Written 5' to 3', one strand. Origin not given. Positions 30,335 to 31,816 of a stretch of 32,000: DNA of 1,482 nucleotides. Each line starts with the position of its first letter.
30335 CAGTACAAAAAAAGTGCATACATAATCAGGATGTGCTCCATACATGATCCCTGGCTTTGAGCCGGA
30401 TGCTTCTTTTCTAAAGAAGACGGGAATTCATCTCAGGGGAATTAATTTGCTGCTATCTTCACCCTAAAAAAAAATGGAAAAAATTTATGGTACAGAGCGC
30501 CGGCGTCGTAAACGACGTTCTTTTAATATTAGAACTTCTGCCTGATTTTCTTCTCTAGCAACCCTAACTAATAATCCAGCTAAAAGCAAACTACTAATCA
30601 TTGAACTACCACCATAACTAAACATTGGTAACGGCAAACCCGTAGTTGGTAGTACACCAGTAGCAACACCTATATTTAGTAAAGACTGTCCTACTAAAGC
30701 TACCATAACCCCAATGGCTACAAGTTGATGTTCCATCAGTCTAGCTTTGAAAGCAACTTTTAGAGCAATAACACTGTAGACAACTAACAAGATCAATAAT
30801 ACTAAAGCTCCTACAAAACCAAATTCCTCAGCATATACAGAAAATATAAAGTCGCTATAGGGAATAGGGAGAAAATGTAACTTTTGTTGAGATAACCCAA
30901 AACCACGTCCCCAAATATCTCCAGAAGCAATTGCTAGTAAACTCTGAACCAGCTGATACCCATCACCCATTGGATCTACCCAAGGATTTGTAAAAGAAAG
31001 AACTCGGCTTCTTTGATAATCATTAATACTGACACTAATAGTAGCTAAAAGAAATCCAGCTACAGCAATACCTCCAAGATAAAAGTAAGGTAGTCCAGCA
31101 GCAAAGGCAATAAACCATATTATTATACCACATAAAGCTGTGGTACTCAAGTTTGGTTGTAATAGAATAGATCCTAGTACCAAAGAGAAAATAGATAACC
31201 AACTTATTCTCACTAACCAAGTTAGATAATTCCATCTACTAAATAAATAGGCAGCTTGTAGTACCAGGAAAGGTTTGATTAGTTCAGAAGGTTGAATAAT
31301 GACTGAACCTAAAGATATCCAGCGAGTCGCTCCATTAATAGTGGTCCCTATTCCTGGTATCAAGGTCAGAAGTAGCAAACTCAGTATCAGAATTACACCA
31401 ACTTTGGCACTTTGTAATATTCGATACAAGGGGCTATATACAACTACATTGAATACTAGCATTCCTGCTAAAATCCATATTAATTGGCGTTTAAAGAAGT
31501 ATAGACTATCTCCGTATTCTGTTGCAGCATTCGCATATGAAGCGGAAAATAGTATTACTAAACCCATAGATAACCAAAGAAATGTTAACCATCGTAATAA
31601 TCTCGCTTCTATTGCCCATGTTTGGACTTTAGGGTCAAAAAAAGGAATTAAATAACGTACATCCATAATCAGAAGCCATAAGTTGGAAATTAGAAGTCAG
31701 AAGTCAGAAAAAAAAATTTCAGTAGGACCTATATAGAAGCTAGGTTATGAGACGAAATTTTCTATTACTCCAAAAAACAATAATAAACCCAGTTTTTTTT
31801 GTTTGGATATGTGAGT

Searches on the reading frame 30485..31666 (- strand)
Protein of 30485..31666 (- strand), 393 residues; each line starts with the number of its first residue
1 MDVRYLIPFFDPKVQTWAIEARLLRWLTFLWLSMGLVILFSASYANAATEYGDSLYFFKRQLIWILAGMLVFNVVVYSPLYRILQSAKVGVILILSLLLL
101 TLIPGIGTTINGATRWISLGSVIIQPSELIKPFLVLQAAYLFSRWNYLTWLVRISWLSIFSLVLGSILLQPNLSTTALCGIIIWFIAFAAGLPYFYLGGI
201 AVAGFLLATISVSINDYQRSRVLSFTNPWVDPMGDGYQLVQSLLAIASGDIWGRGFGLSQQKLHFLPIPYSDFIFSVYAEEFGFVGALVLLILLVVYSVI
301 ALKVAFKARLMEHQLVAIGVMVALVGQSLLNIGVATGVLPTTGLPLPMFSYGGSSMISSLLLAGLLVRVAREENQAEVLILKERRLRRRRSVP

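Call 39: search_protein_families(library=pfam, proteins=[window:30485-31666:-], max_evalue=0.01)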
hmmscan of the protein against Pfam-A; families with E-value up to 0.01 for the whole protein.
window:30485-31666:- (393 aa): 1 family
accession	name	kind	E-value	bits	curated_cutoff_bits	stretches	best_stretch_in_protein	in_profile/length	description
PF01098.24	FTSW_RODA_SPOVE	-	6e-100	335.1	26.4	1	23-374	3-355/356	Cell cycle protein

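Call 80: search_protein_families(library=ncbifam, proteins=[window:30485-31666:-], max_evalue=0.001)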
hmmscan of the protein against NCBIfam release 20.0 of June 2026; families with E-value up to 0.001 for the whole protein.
window:30485-31666:- (393 aa): 6 families
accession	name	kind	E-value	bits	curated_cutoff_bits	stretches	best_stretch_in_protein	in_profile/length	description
TIGR02614.1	ftsW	equivalog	3.2e-95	319.2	337.5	1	22-372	2-356/357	putative lipid II flippase FtsW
TIGR02615.1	spoVE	exception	2.2e-79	267.5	448.8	1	27-371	7-354/354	stage V sporulation protein E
TIGR02210.1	rodA_shape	equivalog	2.7e-79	266.9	336.7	1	29-372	9-355/357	rod shape-determining protein RodA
NF008042.0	PRK10774.1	equivalog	1.5e-57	195.4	493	1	17-373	32-392/405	cell division protein FtsW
NF008060.0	PRK10794.1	equivalog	8.3e-45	153.3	590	1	38-364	28-354/370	peptidoglycan glycosyltransferase MrdB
NF037961.1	RodA_shape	subfamily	3e-37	128.9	150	2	236-370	273-408/415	rod shape-determining protein RodA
